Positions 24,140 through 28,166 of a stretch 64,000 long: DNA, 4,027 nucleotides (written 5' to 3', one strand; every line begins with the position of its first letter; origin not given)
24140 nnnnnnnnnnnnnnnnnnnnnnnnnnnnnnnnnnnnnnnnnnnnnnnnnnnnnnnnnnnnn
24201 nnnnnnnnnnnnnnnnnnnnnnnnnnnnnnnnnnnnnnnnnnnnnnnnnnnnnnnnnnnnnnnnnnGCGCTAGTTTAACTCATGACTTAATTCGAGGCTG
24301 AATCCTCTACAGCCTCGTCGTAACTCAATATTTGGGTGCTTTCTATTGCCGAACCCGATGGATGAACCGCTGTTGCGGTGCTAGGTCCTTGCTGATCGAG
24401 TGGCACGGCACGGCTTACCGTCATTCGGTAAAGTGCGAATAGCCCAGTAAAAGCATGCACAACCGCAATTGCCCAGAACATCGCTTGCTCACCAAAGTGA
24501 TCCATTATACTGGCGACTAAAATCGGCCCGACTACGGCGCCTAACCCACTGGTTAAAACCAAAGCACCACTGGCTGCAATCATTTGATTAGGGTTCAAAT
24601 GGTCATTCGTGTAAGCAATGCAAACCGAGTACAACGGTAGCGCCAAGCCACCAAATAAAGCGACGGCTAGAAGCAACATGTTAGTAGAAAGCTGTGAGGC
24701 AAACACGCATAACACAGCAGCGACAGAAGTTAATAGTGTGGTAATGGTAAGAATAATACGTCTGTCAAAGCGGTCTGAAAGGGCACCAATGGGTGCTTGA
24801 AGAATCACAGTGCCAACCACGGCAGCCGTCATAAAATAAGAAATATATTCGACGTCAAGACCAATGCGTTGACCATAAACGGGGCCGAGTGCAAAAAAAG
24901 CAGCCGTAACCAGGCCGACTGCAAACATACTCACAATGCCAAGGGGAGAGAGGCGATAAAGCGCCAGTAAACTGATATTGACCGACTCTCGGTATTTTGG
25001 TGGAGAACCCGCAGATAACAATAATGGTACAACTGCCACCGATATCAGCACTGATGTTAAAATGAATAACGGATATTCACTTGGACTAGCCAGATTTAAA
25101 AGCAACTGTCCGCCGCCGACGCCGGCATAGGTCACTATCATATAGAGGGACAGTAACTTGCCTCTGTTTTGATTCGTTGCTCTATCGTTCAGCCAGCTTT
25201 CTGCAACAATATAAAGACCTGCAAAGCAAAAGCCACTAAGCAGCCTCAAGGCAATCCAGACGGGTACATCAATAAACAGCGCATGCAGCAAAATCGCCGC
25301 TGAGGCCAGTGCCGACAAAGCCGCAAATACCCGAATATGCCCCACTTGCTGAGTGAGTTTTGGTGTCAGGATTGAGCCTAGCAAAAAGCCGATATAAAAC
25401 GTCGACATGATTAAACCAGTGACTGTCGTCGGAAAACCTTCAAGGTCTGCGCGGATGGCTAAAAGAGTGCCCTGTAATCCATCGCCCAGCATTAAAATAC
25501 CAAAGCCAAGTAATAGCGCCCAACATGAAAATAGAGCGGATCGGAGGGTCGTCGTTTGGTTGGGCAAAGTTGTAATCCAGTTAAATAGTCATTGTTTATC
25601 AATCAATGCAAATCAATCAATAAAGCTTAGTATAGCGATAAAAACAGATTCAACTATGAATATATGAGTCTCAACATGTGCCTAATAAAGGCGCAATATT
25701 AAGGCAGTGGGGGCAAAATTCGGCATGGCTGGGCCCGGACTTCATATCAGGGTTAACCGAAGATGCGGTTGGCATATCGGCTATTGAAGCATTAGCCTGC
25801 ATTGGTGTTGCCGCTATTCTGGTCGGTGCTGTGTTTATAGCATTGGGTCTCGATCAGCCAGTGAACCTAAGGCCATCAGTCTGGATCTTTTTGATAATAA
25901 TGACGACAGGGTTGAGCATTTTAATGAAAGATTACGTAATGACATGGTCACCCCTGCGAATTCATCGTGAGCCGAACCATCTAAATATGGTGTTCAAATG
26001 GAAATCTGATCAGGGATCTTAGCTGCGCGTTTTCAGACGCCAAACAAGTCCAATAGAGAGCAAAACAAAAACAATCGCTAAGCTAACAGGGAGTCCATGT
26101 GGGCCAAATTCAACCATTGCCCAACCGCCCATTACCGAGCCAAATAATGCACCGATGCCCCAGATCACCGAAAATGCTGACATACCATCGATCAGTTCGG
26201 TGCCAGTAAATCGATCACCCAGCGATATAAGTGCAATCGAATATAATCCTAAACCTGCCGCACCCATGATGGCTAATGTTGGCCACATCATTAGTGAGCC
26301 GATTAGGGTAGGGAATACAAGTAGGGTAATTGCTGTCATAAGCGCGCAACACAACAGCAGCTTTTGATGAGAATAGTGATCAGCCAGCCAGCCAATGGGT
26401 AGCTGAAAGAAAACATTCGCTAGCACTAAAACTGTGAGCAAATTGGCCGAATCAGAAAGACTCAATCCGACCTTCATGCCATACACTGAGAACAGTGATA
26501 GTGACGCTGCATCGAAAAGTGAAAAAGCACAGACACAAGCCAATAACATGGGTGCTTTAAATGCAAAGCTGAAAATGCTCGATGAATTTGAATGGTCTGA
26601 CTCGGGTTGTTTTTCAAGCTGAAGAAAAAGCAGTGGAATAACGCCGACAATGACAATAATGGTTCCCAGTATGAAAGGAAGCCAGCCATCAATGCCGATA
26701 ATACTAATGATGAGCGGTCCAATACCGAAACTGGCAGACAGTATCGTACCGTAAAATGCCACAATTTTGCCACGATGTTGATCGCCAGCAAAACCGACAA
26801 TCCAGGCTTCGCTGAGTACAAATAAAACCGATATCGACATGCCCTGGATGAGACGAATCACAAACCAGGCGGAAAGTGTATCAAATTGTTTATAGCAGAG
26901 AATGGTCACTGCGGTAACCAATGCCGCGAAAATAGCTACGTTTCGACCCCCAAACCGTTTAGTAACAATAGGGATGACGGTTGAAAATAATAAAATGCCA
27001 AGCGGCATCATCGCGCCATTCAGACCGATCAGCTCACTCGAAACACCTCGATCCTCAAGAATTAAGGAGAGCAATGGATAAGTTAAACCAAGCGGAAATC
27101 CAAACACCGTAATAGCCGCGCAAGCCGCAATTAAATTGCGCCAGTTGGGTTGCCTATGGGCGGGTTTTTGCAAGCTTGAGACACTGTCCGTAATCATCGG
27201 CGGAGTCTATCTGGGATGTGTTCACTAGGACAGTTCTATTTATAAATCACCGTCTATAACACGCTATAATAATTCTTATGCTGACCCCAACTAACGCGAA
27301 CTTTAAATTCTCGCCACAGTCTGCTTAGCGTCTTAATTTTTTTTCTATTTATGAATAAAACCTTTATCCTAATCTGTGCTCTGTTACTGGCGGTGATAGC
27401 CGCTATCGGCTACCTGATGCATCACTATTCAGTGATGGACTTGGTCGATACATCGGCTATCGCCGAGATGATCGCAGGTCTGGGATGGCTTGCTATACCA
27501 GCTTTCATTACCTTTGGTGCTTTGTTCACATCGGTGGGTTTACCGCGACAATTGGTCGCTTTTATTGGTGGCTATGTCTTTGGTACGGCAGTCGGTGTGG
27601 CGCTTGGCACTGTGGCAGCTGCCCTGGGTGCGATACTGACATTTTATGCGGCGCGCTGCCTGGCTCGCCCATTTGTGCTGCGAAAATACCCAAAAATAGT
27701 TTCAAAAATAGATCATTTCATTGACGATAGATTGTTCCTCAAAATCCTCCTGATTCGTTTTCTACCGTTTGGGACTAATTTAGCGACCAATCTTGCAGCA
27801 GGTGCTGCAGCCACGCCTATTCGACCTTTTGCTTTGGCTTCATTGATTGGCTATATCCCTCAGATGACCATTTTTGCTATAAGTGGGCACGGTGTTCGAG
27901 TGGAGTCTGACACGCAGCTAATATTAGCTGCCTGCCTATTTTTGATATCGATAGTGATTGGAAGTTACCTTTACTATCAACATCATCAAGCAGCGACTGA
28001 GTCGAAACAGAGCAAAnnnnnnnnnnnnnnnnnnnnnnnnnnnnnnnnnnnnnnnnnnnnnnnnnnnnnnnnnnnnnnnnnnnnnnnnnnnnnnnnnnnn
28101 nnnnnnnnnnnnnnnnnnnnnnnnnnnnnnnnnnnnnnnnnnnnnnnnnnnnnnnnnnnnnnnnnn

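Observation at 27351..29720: Unusual single-polypeptide fusion of a DedA/TVP38 membrane domain with an amidohydrolase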

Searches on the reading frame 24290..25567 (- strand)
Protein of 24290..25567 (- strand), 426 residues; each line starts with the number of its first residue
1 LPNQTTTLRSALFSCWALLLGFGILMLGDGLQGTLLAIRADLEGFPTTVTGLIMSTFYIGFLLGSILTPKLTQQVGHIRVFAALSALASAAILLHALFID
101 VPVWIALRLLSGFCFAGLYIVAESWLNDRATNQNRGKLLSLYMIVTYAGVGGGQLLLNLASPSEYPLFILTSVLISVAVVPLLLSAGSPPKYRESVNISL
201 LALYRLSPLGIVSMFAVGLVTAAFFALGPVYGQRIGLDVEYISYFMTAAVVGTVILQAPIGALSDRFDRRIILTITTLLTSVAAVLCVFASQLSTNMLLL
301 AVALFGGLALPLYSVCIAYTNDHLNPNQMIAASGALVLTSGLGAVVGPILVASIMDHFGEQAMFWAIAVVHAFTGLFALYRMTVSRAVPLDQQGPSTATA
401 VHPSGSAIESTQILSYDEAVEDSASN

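Call 41: search_protein_families(library=pfam, proteins=[window:24290-25567:-], max_evalue=0.01)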
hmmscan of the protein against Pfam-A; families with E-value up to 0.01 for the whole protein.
window:24290-25567:- (426 aa): 5 families
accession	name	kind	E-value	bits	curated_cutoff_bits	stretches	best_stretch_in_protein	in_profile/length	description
PF07690.21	MFS_1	-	2e-36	126.1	33.4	2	213-385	4-175/347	Major Facilitator Superfamily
PF00083.30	Sugar_tr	-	2.4e-12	47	22.3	2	46-155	44-156/452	Sugar (and other) transporter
PF06779.20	MFS_4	-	3.3e-09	37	26.3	1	44-372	24-356/364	Uncharacterised MFS-type transporter YbfB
PF05977.19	MFS_3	-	4.1e-09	35.9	27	2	248-383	53-190/524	Transmembrane secretion effector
PF12832.13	MFS_1_like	-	7.1e-07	29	25.2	1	43-152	242-351/373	MFS_1 like family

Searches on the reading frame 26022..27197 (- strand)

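Call 41: search_protein_families(library=pfam, proteins=[window:26022-27197:-], max_evalue=0.01)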
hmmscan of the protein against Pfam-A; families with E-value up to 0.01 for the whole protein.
window:26022-27197:- (392 aa): 2 families
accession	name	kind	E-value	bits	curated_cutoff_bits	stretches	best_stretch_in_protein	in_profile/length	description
PF07690.21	MFS_1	-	1.3e-37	129.9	33.4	2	27-251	3-241/347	Major Facilitator Superfamily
PF12832.13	MFS_1_like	-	7.7e-13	48.7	25.2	2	22-168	214-358/373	MFS_1 like family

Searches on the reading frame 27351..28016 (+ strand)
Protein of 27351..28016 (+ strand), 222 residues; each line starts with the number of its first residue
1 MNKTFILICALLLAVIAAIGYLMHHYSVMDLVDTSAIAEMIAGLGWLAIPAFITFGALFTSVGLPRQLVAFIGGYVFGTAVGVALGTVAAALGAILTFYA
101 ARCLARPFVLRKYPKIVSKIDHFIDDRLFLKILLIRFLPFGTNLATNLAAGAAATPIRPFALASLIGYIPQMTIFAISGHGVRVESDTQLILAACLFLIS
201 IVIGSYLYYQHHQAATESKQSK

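Call 31: search_solved_structures(query=window:27351-28016:+, max_evalue=1, show_alignments=1)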
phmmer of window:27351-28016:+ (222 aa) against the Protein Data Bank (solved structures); distinct sequences matched with E-value up to 1: 3.
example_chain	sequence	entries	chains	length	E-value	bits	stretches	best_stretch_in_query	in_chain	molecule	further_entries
8hmp_R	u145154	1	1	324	0.12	15.4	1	4-89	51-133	G-protein coupled receptor 52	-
9ijr_A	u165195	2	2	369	0.16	15.1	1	4-89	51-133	G-protein coupled receptor 52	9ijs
2chq_A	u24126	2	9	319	0.75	12.8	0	63-192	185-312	REPLICATION FACTOR C SMALL SUBUNIT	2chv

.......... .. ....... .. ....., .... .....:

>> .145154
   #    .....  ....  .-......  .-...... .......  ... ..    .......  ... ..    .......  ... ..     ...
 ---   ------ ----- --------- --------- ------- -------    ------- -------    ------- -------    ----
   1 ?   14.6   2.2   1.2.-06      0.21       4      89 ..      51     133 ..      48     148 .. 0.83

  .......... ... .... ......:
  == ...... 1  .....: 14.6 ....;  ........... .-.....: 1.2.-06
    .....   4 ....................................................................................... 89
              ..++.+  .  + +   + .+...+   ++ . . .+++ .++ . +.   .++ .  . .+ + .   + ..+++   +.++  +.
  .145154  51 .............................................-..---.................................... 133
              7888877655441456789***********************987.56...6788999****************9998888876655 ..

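Call 32: find_homologous_proteins(query=window:27351-28016:+, max_evalue=0.00001)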
Query window:27351-28016:+ (222 aa): 133 proteins with E <= 0.00001 among 7138 candidates; the best 120 are listed.
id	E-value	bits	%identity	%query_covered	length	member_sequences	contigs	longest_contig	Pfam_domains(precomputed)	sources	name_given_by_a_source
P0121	5.2e-106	371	81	98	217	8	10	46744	PF09335.17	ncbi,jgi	ncbi:MAG: putative membrane protein YdjX (TVP38/TMEM64 family) [Polaribacter sp.]|jgi:uncharacterize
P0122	7.5e-103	361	75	99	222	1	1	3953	PF09335.17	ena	-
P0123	9.3e-103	360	81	97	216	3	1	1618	PF09335.17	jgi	jgi:uncharacterized membrane protein YdjX (TVP38/TMEM64 family)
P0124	2.9e-101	356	75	99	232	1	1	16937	PF09335.17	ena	-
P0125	5.2e-101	355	77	98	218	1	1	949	PF09335.17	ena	-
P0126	2.8e-100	352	80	95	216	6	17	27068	PF09335.17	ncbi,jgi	ncbi:MAG: putative membrane protein YdjX (TVP38/TMEM64 family) [Gammaproteobacteria bacterium]|jgi:u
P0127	1.9e-99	350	77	96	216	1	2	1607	PF09335.17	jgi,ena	-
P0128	1.3e-98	347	77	96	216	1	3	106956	PF09335.17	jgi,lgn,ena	-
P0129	4.4e-98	345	77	96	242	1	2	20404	PF09335.17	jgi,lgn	jgi:uncharacterized membrane protein YdjX (TVP38/TMEM64 family)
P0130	8.4e-98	344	73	100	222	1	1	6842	PF09335.17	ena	-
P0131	2.6e-97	343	78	96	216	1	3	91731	PF09335.17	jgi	jgi:uncharacterized membrane protein YdjX (TVP38/TMEM64 family)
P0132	4.0e-97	342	76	96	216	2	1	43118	PF09335.17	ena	-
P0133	1.6e-95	337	70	100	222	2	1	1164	PF09335.17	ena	-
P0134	1.8e-95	337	67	99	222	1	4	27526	PF09335.17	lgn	-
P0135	2.7e-94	333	69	100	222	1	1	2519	PF09335.17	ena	-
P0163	4.1e-42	162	43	98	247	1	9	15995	PF09335.17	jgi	jgi:uncharacterized membrane protein YdjX (TVP38/TMEM64 family)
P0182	3.2e-39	153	44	89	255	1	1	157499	PF09335.17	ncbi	-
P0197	2.1e-37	147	38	100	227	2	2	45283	PF09335.17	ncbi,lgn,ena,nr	ncbi:MAG: VTT domain-containing protein [Proteobacteria bacterium]|nr:VTT domain-containing protein 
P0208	3.3e-36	143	43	97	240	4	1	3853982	PF09335.17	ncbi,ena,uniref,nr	ncbi:VTT domain-containing protein [uncultured Pseudodesulfovibrio sp.]|uniref:TVP38/TMEM64 family p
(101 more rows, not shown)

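Call 74: find_encoding_contigs(protein=P0182, flank=3500, max_places=1)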
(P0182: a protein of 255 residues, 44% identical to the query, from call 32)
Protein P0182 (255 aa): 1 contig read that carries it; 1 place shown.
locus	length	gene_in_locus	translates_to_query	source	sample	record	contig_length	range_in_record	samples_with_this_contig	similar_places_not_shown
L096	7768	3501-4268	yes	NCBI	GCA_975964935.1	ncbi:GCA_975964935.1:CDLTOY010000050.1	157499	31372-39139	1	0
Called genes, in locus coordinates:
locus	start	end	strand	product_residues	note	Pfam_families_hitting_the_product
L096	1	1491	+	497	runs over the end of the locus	PF00479:G6PD_N, PF02781:G6PD_C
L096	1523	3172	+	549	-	PF00342:PGI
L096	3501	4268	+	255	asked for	PF09335:VTT_dom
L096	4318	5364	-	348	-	PF04909:Amidohydro_2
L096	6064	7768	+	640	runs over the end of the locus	PF08298:AAA_PrkA, PF06798:PrkA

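Call 75: find_encoding_contigs(protein=P0197, flank=3500, max_places=1)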
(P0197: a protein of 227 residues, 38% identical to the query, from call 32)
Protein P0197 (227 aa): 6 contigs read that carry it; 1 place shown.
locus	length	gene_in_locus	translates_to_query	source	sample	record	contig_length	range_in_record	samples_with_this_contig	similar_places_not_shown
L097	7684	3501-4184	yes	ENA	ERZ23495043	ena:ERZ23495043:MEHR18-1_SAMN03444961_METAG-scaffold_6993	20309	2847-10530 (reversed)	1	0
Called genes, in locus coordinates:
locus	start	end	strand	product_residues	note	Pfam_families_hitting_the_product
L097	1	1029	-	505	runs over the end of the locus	PF01384:PHO4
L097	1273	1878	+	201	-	PF00005:ABC_tran, PF13304:AAA_21 (weak)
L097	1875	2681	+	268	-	PF03649:UPF0014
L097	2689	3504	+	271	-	PF00535:Glycos_transf_2, PF13641:Glyco_tranf_2_3 (weak)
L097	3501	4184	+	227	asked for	PF09335:VTT_dom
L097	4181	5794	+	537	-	PF13231:PMT_2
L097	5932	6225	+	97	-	PF00166:Cpn10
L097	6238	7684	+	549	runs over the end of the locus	-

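Call 76: find_encoding_contigs(protein=P0163, flank=3500, max_places=1)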
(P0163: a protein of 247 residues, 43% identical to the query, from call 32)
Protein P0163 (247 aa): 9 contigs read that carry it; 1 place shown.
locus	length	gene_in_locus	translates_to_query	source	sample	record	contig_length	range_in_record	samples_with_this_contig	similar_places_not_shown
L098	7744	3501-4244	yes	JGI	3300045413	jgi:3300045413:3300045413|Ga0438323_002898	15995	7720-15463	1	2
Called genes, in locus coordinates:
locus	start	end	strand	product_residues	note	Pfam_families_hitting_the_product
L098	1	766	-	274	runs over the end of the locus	PF00005:ABC_tran, PF02463:SMC_N (faint), PF13304:AAA_21 (weak)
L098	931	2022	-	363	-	PF00512:HisKA, PF02518:HATPase_c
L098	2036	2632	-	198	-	PF13279:4HBT_2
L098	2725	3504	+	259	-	PF00535:Glycos_transf_2, PF13641:Glyco_tranf_2_3 (weak)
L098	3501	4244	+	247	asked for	PF09335:VTT_dom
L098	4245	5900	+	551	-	PF13231:PMT_2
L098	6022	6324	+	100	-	PF00166:Cpn10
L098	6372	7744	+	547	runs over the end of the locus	PF00118:Cpn60_TCP1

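Call 77: find_encoding_contigs(protein=P0208, flank=3500, max_places=1)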
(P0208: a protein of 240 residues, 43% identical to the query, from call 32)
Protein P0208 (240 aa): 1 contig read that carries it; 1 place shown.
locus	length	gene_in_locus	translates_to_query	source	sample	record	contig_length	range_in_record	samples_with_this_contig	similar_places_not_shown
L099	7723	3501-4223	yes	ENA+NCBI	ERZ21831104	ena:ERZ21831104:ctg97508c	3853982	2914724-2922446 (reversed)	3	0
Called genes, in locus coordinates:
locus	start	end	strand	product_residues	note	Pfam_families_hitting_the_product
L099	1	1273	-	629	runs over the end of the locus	PF03063:Prismane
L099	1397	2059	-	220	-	PF00027:cNMP_binding, PF13545:HTH_Crp_2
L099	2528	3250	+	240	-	PF00535:Glycos_transf_2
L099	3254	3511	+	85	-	-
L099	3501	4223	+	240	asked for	PF09335:VTT_dom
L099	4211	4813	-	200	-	PF01569:PAP2, PF14378:PAP2_3 (weak)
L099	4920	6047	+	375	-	PF13439:Glyco_transf_4, PF13579:Glyco_trans_4_4 (weak), PF00534:Glycos_transf_1, PF13692:Glyco_trans_1_4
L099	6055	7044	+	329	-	PF13692:Glyco_trans_1_4, PF00534:Glycos_transf_1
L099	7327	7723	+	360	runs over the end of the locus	PF04143:Sulf_transp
